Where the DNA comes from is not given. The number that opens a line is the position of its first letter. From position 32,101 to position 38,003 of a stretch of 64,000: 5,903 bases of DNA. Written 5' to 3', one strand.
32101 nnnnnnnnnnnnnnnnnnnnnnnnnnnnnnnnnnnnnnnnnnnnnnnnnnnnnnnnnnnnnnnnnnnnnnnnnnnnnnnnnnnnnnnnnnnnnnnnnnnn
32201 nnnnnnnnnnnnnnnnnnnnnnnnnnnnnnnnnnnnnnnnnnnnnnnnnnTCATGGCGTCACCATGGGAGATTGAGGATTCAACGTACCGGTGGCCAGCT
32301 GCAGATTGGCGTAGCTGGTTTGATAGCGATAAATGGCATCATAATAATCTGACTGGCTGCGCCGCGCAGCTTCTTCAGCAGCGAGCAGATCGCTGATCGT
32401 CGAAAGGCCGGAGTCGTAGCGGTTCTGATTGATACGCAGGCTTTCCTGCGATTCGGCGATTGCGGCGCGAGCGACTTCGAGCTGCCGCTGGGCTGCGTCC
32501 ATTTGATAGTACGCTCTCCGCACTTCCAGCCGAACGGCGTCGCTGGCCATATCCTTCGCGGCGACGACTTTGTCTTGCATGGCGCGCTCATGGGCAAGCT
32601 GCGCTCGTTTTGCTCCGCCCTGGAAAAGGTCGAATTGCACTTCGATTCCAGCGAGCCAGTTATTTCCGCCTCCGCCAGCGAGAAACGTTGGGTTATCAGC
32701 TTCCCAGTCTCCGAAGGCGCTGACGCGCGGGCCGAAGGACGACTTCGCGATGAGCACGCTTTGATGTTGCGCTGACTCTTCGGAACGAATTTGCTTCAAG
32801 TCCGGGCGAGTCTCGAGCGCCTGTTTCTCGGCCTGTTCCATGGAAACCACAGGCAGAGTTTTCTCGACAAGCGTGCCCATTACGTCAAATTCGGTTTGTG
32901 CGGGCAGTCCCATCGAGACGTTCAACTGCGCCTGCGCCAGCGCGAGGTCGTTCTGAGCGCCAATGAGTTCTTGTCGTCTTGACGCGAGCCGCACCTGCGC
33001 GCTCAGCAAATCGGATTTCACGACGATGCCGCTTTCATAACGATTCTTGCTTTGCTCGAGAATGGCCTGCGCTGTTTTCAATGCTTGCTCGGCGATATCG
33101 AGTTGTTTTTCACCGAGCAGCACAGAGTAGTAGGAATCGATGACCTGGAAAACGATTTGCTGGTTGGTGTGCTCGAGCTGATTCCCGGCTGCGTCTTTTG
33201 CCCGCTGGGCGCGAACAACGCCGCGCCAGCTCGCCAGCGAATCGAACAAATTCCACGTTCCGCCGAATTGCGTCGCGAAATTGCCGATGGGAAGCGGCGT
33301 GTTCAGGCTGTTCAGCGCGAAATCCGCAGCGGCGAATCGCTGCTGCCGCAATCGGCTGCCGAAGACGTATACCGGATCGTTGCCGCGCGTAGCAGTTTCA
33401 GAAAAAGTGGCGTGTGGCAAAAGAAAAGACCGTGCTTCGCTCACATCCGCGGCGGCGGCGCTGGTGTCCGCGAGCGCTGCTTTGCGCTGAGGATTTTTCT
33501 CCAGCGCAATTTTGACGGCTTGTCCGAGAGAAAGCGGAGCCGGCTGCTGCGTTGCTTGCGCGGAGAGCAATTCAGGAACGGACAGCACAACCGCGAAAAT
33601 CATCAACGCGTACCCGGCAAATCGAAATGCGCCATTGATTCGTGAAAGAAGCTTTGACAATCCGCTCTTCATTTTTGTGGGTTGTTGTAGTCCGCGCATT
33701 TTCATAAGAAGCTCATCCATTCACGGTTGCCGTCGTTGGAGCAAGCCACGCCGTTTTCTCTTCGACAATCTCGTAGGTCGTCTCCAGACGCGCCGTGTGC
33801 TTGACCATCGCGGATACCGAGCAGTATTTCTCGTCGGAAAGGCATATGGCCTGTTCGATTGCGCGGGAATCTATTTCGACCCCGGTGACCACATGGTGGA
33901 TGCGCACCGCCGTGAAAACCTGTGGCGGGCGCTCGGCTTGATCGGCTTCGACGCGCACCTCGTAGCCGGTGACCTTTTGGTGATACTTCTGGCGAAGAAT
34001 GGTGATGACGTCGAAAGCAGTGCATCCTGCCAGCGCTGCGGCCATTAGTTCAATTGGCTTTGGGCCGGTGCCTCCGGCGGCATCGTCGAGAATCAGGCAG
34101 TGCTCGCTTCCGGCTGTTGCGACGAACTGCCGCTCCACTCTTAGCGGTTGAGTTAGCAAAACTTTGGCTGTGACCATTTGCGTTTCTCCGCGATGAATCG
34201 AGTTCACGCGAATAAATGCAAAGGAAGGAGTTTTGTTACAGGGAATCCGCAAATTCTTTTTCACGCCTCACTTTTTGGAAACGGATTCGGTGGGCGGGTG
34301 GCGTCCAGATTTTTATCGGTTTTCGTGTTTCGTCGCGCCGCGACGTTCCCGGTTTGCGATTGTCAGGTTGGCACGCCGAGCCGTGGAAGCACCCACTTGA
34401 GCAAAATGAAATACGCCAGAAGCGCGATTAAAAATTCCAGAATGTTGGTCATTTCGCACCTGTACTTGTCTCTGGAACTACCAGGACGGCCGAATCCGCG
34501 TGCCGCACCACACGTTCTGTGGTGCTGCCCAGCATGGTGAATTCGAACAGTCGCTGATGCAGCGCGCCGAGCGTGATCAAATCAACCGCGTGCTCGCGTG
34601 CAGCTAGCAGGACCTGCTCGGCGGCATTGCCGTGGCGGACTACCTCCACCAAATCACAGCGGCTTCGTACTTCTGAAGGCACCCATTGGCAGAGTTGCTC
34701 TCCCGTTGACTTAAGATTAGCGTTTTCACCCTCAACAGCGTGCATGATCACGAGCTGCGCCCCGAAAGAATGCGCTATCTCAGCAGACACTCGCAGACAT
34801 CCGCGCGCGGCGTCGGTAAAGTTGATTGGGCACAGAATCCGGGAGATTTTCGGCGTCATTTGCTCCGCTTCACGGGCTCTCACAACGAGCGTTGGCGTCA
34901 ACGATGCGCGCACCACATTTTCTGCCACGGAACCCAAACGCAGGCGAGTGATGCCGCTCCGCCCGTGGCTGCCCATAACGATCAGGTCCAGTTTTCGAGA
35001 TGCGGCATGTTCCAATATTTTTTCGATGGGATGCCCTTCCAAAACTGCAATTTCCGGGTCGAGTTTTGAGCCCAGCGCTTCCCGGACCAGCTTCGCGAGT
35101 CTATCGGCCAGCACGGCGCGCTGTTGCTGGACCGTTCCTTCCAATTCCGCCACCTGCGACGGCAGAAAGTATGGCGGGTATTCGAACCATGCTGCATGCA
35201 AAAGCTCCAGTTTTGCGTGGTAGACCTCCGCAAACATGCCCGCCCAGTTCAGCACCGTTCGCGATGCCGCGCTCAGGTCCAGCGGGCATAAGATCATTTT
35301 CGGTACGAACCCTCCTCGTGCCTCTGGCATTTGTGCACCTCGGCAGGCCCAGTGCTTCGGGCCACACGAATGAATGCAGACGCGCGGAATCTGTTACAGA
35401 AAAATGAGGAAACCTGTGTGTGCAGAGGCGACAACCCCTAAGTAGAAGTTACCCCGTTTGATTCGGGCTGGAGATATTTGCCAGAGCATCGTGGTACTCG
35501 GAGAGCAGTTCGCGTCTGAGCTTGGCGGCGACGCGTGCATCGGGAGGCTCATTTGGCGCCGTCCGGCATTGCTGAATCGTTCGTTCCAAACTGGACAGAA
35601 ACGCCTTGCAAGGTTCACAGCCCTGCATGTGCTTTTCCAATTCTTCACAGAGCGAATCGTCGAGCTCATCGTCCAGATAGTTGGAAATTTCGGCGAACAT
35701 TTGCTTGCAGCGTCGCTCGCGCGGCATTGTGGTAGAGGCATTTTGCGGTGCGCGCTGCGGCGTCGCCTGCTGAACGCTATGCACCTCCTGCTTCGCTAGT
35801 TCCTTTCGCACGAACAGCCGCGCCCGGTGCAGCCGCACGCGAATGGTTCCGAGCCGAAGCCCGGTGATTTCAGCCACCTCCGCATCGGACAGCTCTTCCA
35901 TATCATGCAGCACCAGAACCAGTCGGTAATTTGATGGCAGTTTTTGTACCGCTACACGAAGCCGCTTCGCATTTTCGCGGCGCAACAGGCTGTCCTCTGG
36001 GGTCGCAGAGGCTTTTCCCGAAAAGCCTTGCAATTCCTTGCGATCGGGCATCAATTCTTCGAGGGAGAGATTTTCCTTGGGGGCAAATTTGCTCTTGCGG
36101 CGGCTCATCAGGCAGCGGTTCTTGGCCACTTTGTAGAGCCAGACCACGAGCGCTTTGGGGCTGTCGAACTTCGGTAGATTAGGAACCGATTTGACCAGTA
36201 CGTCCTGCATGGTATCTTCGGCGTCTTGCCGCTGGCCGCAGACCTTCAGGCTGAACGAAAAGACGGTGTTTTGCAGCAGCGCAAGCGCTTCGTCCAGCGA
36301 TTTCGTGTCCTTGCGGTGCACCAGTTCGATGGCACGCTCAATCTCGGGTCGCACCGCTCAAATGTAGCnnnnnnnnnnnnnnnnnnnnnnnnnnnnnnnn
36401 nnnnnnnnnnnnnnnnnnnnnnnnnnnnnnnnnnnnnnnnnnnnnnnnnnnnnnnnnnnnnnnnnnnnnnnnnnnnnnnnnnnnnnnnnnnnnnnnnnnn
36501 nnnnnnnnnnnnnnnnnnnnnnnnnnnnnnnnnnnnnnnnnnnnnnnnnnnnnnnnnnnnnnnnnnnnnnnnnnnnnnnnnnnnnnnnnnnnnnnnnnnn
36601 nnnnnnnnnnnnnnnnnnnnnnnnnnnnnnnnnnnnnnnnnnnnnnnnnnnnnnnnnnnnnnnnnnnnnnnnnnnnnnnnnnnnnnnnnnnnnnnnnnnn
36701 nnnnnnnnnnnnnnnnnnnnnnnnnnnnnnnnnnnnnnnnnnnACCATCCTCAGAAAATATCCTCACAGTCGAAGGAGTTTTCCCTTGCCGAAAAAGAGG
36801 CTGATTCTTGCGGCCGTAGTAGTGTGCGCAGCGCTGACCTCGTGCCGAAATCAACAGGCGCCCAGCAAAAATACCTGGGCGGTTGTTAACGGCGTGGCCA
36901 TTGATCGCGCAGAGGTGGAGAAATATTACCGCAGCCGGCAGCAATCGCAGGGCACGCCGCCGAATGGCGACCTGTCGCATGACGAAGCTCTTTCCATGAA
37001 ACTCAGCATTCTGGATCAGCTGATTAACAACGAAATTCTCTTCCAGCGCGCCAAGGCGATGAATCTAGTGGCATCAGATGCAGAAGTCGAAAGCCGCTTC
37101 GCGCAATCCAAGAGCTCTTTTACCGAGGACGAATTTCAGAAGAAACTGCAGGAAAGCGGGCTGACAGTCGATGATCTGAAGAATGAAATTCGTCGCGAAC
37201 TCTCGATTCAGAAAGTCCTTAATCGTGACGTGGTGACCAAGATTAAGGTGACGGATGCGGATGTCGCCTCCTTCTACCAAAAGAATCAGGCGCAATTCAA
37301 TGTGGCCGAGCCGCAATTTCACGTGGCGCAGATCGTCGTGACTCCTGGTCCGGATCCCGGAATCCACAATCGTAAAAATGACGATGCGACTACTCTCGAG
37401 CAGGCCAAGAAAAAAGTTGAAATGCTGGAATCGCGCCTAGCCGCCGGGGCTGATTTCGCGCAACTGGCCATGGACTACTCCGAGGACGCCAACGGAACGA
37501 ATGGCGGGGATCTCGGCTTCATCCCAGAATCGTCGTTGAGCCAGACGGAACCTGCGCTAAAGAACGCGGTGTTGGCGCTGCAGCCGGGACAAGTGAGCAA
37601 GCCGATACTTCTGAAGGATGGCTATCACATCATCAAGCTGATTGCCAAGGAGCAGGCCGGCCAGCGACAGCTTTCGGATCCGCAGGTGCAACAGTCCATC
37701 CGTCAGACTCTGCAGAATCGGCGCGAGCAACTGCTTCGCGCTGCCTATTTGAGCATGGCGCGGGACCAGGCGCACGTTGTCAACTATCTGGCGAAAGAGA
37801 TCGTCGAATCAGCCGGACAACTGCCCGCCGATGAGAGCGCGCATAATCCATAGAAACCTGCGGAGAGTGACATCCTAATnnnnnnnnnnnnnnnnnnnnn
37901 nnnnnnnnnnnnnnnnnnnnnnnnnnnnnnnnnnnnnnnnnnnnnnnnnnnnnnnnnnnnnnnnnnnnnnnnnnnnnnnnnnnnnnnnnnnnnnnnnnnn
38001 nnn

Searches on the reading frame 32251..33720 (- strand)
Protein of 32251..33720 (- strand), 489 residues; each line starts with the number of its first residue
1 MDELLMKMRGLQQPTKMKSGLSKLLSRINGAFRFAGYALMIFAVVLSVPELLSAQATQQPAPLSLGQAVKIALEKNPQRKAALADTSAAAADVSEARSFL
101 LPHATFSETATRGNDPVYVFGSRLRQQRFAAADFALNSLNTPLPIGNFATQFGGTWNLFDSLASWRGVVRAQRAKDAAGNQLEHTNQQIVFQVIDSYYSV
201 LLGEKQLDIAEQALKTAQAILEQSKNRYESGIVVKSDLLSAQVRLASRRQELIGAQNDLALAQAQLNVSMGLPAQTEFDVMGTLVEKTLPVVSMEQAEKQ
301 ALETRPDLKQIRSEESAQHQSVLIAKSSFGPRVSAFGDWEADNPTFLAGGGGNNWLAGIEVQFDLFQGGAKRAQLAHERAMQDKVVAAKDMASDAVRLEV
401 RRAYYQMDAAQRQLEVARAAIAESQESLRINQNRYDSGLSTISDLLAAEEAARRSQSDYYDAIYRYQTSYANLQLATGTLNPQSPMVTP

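Call 37: search_protein_families(library=pfam, proteins=[window:32251-33720:-], max_evalue=0.001)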
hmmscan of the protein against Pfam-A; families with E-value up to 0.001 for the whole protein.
window:32251-33720:- (489 aa): 1 family
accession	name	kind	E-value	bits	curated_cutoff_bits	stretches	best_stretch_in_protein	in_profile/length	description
PF02321.23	OEP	-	4.8e-62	209.5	22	2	295-478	2-187/187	Outer membrane efflux protein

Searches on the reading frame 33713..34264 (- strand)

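Call 34: search_protein_families(library=pfam, proteins=[window:33713-34264:-], max_evalue=0.00001)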
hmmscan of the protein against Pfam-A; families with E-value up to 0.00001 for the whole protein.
window:33713-34264:- (183 aa): 1 family
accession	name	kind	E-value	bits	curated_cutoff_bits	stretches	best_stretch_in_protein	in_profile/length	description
PF02566.24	OsmC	-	5e-18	65.8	27.5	1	64-162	2-99/100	OsmC-like protein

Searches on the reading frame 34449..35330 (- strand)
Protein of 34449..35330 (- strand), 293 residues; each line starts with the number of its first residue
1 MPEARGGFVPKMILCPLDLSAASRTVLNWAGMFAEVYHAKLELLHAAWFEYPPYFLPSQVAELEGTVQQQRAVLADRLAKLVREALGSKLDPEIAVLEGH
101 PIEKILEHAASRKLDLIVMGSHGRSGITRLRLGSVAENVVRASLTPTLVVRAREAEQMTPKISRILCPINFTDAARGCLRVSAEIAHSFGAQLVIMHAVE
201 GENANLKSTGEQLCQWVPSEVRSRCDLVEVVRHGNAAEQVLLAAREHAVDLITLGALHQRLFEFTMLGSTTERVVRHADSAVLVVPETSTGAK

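Call 34: search_protein_families(library=pfam, proteins=[window:34449-35330:-], max_evalue=0.00001)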
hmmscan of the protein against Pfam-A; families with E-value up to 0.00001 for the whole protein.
window:34449-35330:- (293 aa): 1 family
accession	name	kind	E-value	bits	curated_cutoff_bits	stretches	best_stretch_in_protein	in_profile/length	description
PF00582.32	Usp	-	1.2e-46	159.2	24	2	12-151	4-141/141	Universal stress protein family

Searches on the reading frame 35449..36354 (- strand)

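Call 35: search_protein_families(library=pfam, proteins=[window:35449-36354:-], max_evalue=0.00001)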
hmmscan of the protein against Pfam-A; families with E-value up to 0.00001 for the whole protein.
window:35449-36354:- (301 aa): 4 families
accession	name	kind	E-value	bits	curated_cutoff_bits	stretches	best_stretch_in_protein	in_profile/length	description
PF08281.18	Sigma70_r4_2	-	1.9e-13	50.3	25.7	1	131-180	3-52/54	Sigma-70, region 4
PF04542.20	Sigma70_r2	-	1.3e-10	41.3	24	1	28-89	6-69/71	Sigma-70 region 2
PF13490.11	zf-HC2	-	2.5e-07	31.1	22.2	1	216-249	1-34/35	Putative zinc-finger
PF04545.22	Sigma70_r4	-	3.1e-06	27.1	24.1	1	136-183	2-49/50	Sigma-70, region 4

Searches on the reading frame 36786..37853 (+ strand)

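Call 35: search_protein_families(library=pfam, proteins=[window:36786-37853:+], max_evalue=0.00001)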
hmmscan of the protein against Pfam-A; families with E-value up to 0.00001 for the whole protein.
window:36786-37853:+ (355 aa): 6 families
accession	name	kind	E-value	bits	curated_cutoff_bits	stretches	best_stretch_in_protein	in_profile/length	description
PF13624.11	SurA_N_3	-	2e-19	70.4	27.2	1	6-144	16-161/162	SurA-like N-terminal domain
PF00639.27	Rotamase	-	4.4e-18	66.5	21.7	1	199-286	10-96/97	PPIC-type PPIASE domain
PF13616.12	Rotamase_3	-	1.6e-17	64.6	22.5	1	189-288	27-115/116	PPIC-type PPIASE domain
PF13145.12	Rotamase_2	-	3.6e-15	57.3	27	1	155-296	1-116/121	PPIC-type PPIASE domain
PF13623.11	SurA_N_2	-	9.6e-12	45.4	28.5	1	6-118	18-130/145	SurA-like N-terminal domain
PF09312.16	SurA_N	-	5.4e-10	39.9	30.8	1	32-144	6-117/118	SurA N-terminal domain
